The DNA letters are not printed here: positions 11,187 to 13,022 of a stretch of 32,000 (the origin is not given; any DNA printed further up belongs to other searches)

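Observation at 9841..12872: Unusual low-GC cassette fused to the NRPS 3' end: class-V-like PLP enzyme, mini ParB/Srx protein, GNAT-like protein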

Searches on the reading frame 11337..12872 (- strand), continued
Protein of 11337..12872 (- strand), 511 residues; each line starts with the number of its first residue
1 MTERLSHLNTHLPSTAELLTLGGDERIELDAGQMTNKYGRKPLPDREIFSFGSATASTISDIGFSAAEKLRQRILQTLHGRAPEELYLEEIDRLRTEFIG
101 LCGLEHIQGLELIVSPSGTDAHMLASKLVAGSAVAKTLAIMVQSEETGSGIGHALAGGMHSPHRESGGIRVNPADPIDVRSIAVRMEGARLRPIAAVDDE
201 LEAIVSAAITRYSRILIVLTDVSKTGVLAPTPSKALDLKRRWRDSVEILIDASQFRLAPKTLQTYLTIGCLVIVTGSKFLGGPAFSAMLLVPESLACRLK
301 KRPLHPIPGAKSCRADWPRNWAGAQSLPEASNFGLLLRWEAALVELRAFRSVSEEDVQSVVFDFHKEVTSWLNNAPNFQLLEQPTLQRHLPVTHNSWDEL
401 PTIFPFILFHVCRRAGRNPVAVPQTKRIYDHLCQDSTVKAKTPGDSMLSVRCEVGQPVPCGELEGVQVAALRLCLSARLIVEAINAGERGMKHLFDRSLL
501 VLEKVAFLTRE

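Call 64: search_protein_families(library=ncbifam, proteins=[L004:5258-6757:+, L004:6754-7989:+, L006:9593-10813:+, L003:5363-6757:+, L003:6754-8004:+], max_evalue=0.01)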
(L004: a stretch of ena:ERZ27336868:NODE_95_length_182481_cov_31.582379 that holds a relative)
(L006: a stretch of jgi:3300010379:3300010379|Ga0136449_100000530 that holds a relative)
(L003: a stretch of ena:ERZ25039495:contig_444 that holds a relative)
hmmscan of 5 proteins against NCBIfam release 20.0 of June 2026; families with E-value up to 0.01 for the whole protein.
L004:5258-6757:+ (499 aa): 9 families
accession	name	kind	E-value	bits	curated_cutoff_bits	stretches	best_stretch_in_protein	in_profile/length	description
NF052646.1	DABADecarRhbB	equivalog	2.6e-53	181.3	900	1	66-482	68-478/491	L-2,4-diaminobutyrate decarboxylase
TIGR03799.1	NOD_PanD_pyr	equivalog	3.8e-38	131.2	606.1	1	146-444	154-452/522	pyridoxal-dependent aspartate 1-decarboxylase PanP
TIGR03812.1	tyr_de_CO2_Arch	equivalog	1.1e-19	70.6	299.4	1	133-478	59-368/375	tyrosine decarboxylase MfnA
NF002748.0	PRK02769.1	equivalog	4.8e-14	51.8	305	1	133-422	65-327/382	histidine decarboxylase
TIGR03811.1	tyr_de_CO2_Ent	equivalog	1.1e-11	43.9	905.3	2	198-290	229-326/608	tyrosine decarboxylase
TIGR01788.1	Glu-decarb-GAD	equivalog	9.9e-06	24.5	380.4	1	226-452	171-391/431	glutamate decarboxylase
NF041359.1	GntG_guanitoxin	subfamily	0.00034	19.9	230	1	154-315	56-204/343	GntG family PLP-dependent aldolase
TIGR03402.1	FeS_nifS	equivalog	0.005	15.7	530.75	1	192-285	87-174/379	cysteine desulfurase NifS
TIGR03235.1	DNA_S_dndA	equivalog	0.0079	15.5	480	0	185-297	79-187/353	cysteine desulfurase DndA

L004:6754-7989:+ (411 aa): 2 families
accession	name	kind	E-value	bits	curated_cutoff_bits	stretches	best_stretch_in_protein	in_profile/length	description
TIGR00768.1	rimK_fam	subfamily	9.6e-05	21.9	143.4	0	170-274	74-174/276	RimK family alpha-L-glutamate ligase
TIGR04443.1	F420_CofF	equivalog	0.0053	15.8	300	1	225-305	127-206/283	coenzyme gamma-F420-2:alpha-L-glutamate ligase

L006:9593-10813:+ (406 aa): 1 family
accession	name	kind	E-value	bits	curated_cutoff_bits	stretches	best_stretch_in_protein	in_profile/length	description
TIGR00768.1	rimK_fam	subfamily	0.0015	17.9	143.4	1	141-324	47-222/276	RimK family alpha-L-glutamate ligase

L003:5363-6757:+ (464 aa): 6 families
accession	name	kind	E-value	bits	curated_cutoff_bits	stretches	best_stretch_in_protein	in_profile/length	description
NF052646.1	DABADecarRhbB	equivalog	4.9e-61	206.8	900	1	53-448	90-479/491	L-2,4-diaminobutyrate decarboxylase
TIGR03799.1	NOD_PanD_pyr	equivalog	7.4e-37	126.9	606.1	1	99-398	130-444/522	pyridoxal-dependent aspartate 1-decarboxylase PanP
TIGR03812.1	tyr_de_CO2_Arch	equivalog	1.9e-25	89.5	299.4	1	86-447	45-372/375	tyrosine decarboxylase MfnA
TIGR03811.1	tyr_de_CO2_Ent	equivalog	1.7e-11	43.3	905.3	1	164-255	230-326/608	tyrosine decarboxylase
NF002748.0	PRK02769.1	equivalog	4.4e-09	35.5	305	1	98-299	65-252/382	histidine decarboxylase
TIGR01788.1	Glu-decarb-GAD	equivalog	5.1e-06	25.4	380.4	1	183-420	162-394/431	glutamate decarboxylase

L003:6754-8004:+ (416 aa): 3 families
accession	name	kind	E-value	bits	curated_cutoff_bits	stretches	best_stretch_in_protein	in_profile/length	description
TIGR00768.1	rimK_fam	subfamily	1e-05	25.1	143.4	1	165-372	66-251/276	RimK family alpha-L-glutamate ligase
TIGR04443.1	F420_CofF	equivalog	0.00047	19.3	300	1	201-310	101-208/283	coenzyme gamma-F420-2:alpha-L-glutamate ligase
NF040720.1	MptN_Meth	equivalog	0.00058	19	350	1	167-330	82-237/291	tetrahydromethanopterin:alpha-L-glutamate ligase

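Call 65: search_protein_families(library=pfam, proteins=[L004:6754-7989:+, L006:9593-10813:+, L003:6754-8004:+], max_evalue=1)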
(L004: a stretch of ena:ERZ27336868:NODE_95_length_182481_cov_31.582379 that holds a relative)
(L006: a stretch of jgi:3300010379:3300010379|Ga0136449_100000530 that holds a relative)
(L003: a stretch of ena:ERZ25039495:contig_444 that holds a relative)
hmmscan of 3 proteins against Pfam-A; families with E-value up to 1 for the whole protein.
L004:6754-7989:+ (411 aa): 3 families
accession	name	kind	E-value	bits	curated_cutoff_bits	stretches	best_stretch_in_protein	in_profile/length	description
PF13424.12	TPR_12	-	0.01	16.4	30.1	1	40-82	32-76/77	Tetratricopeptide repeat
PF13374.12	TPR_10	-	0.14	12.6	27.5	1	51-82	2-33/42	Tetratricopeptide repeat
PF07478.18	Dala_Dala_lig_C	-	0.14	12.1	24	1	211-258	20-67/204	D-ala D-ala ligase C-terminus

L006:9593-10813:+ (406 aa): 3 families
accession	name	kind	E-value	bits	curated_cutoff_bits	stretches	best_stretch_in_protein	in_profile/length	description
PF13424.12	TPR_12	-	0.067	13.8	30.1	1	48-82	42-76/77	Tetratricopeptide repeat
PF13374.12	TPR_10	-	0.089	13.3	27.5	1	51-82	2-33/42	Tetratricopeptide repeat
PF13480.13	Acetyltransf_6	-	0.21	12.1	22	1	267-316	62-110/143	Acetyltransferase (GNAT) domain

L003:6754-8004:+ (416 aa): 0 families

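Call 79: search_dna_similar(query=window:11337-12872:-, collection=plasmids, mode=protein, max_rows=40, rows=spread)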
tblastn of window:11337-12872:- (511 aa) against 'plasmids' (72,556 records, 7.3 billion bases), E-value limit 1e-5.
Records with a match: 36; places in all: 36; records where one place covers at least 80% of the query: 29.
Best place of each record, by identity: >=99% 2; 95-99% 13; 90-95% 1; 80-90% 3; <60% 17.
By first word of the organism name: Rhizobium 18; Sinorhizobium 17; Neorhizobium 1.
By predicted mobility (MOB-suite, as given by PLSDB): conjugative 18; non-mobilizable 18.
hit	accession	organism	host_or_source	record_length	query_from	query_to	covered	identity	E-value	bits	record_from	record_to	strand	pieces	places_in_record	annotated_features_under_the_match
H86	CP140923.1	Sinorhizobium meliloti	Medicago lupulina,whole organism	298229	1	511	100%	100.0%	0e+0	1040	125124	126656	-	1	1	hypothetical protein | amino acid adenylation domain-containing protein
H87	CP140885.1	Sinorhizobium meliloti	Medicago lupulina,whole organism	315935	1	511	100%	100.0%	0e+0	1040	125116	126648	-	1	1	hypothetical protein | non-ribosomal peptide synthase/polyketide synthase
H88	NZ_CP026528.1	Sinorhizobium meliloti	Medicago sativa L. subsp. ambigua,Cell ...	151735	1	511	100%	98.8%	0e+0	1029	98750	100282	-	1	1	hypothetical protein | non-ribosomal peptide synthase/polyketide synthase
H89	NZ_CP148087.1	Sinorhizobium meliloti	Medicago sativa,cell culture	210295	1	511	100%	98.4%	0e+0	1024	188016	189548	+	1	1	hypothetical protein | non-ribosomal peptide synthase/polyketide synthase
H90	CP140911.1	Sinorhizobium medicae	Medicago lupulina,whole organism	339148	1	510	100%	96.5%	0e+0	1008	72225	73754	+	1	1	hypothetical protein | non-ribosomal peptide synthase/polyketide synthase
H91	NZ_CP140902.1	Sinorhizobium medicae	Medicago lupulina,whole organism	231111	1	510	100%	96.5%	0e+0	1008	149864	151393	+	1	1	hypothetical protein | non-ribosomal peptide synthetase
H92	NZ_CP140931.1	Sinorhizobium medicae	Medicago lupulina,whole organism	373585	1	510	100%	96.5%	0e+0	1008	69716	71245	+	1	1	hypothetical protein | non-ribosomal peptide synthase/polyketide synthase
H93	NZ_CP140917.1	Sinorhizobium medicae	Medicago lupulina,whole organism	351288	1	510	100%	96.5%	0e+0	1008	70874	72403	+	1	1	hypothetical protein | non-ribosomal peptide synthase/polyketide synthase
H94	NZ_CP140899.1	Sinorhizobium medicae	Medicago lupulina,whole organism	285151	1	510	100%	96.5%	0e+0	1008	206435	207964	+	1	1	hypothetical protein | AMP-binding protein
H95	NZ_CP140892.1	Sinorhizobium medicae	Medicago lupulina,whole organism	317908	1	510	100%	96.5%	0e+0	1008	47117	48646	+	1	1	hypothetical protein | non-ribosomal peptide synthase/polyketide synthase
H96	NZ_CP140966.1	Sinorhizobium medicae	Medicago lupulina,whole organism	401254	1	510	100%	96.5%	0e+0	1008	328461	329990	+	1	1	hypothetical protein | amino acid adenylation domain-containing protein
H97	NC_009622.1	Sinorhizobium medicae WSM419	-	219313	1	510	100%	96.3%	0e+0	1006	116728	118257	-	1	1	hypothetical protein | non-ribosomal peptide synthetase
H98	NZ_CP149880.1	Sinorhizobium medicae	Medicago sativa,Cell Culture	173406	1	510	100%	96.3%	0e+0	1003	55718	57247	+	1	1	hypothetical protein | amino acid adenylation domain-containing protein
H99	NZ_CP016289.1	Rhizobium leguminosarum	Vavilovia formosa,cell culture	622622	1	511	100%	96.1%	0e+0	1003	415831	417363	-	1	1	hypothetical protein | AMP-binding protein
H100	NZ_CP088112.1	Sinorhizobium medicae WSM1115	cell culture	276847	1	510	100%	96.1%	0e+0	1004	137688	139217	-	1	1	hypothetical protein | AMP-binding protein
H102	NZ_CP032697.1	Rhizobium jaguaris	Calliandra grandiflora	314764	9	510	98%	55.2%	1e-170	541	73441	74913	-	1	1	hypothetical protein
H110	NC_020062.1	Rhizobium tropici CIAT 899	Phaseolus vulgaris root nodule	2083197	19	506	95%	36.3%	1e-77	273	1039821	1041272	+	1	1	record has no annotation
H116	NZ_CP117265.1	Rhizobium tumorigenes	Rubus sp.,pure bacterial culture,Aerial ...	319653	8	380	73%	31.4%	2e-31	136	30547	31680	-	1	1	hypothetical protein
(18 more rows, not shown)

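Call 80: get_annotated_region(hit=H102, flank=9000)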
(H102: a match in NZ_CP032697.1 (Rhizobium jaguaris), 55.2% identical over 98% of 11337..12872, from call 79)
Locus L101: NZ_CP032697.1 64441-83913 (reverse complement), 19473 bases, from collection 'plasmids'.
description: Rhizobium jaguaris strain CCGE525 plasmid pRCCGE525a, complete sequence
organism: Rhizobium jaguaris (NCBI taxid 1312183)
taxonomy: Bacteria; Pseudomonadota; Alphaproteobacteria; Hyphomicrobiales; Rhizobiaceae; Rhizobium; Rhizobium jaguaris
host: -; source: Calliandra grandiflora; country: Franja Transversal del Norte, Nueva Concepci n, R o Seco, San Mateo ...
typing (MOB-suite, as given by PLSDB): conjugative; replicon rep_cluster_492; relaxase MOBP; mating-pair formation MPF_T
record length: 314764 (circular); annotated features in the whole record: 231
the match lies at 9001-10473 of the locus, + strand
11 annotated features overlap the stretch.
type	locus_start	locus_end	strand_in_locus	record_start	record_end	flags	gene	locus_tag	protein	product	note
CDS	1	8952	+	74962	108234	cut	-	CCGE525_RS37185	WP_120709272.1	non-ribosomal peptide synthase/polyketide synthase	GO:0008610 - lipid biosynthetic process [Evidence IEA]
CDS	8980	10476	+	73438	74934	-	-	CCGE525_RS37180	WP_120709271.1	hypothetical protein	-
CDS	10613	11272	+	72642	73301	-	-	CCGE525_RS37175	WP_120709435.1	hypothetical protein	-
CDS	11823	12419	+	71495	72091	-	-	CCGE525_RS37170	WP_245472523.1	4'-phosphopantetheinyl transferase superfamily protein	-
CDS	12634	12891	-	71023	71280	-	-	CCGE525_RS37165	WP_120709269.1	hypothetical protein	-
CDS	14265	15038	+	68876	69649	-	-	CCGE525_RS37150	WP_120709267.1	phosphocholine cytidylyltransferase family protein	-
CDS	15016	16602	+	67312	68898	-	-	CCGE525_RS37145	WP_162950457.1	hypothetical protein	-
CDS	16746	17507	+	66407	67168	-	-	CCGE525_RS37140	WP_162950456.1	GHMP kinase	-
CDS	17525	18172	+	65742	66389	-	-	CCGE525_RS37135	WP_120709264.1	CDP-alcohol phosphatidyltransferase family protein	GO:0008654 - phospholipid biosynthetic process [Evidence IEA]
CDS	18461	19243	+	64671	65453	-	-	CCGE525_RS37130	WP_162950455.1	class I SAM-dependent methyltransferase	-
CDS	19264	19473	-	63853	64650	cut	-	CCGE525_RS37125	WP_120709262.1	mandelate racemase/muconate lactonizing enzyme family protein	-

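Call 81: get_annotated_region(hit=H110, flank=8000)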
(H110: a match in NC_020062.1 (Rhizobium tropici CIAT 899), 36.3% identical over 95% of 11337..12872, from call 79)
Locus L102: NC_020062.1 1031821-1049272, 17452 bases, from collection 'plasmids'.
description: Rhizobium tropici CIAT 899 plasmid pRtrCIAT899c, complete sequence
organism: Rhizobium tropici CIAT 899 (NCBI taxid 698761)
taxonomy: Bacteria; Pseudomonadota; Alphaproteobacteria; Hyphomicrobiales; Rhizobiaceae; Rhizobium; Rhizobium tropici; Rhizobium tropici CIAT 899
host: -; source: Phaseolus vulgaris root nodule; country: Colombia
typing (MOB-suite, as given by PLSDB): non-mobilizable
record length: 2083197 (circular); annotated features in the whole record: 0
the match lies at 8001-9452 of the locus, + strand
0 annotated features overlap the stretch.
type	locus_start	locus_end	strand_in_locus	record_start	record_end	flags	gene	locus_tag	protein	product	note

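Call 82: get_annotated_region(hit=H116, flank=8000)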
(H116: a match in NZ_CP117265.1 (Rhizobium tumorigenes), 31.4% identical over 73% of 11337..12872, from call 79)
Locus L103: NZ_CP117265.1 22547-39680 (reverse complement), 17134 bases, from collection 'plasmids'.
description: Rhizobium tumorigenes strain 932 plasmid unnamed2, complete sequence
organism: Rhizobium tumorigenes (NCBI taxid 2041385)
taxonomy: Bacteria; Pseudomonadota; Alphaproteobacteria; Hyphomicrobiales; Rhizobiaceae; Rhizobium; Rhizobium tumorigenes
host: -; source: Rubus sp.,pure bacterial culture,Aerial tumor; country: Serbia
typing (MOB-suite, as given by PLSDB): non-mobilizable
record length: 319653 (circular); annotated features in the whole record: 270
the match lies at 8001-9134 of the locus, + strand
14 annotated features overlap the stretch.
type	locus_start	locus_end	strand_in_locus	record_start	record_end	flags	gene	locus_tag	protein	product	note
CDS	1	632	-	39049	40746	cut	-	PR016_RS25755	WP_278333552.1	FAD/NAD(P)-binding protein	-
CDS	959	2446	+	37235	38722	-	-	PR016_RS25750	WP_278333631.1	DHA2 family efflux MFS transporter permease subunit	GO:0009410 - response to xenobiotic stimulus [Evidence IEA]; GO:0006855 - xenobiotic transmembrane transport [Evidence ...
CDS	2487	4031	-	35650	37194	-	-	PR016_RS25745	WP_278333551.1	EAL domain-containing protein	-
CDS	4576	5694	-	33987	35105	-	-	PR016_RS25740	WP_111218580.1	porin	-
CDS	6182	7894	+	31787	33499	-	-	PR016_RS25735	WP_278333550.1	tetratricopeptide repeat-containing protein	-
CDS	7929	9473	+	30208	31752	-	-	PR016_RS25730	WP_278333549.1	hypothetical protein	-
CDS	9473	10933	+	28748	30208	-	-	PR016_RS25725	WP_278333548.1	pyridoxal-dependent decarboxylase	GO:0019752 - carboxylic acid metabolic process [Evidence IEA]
CDS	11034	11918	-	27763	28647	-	-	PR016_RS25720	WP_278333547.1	MBL fold metallo-hydrolase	-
CDS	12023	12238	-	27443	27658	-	-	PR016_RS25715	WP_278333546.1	hypothetical protein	-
CDS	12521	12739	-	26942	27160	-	-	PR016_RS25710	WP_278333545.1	hypothetical protein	-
CDS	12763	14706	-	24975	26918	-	-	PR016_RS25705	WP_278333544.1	hypothetical protein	-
CDS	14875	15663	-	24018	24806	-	-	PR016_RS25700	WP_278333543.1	transporter substrate-binding domain-containing protein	-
CDS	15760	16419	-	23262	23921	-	-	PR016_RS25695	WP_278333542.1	amino acid ABC transporter permease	GO:0006865 - amino acid transport [Evidence IEA]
CDS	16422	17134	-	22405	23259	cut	-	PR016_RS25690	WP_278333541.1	amino acid ABC transporter ATP-binding protein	-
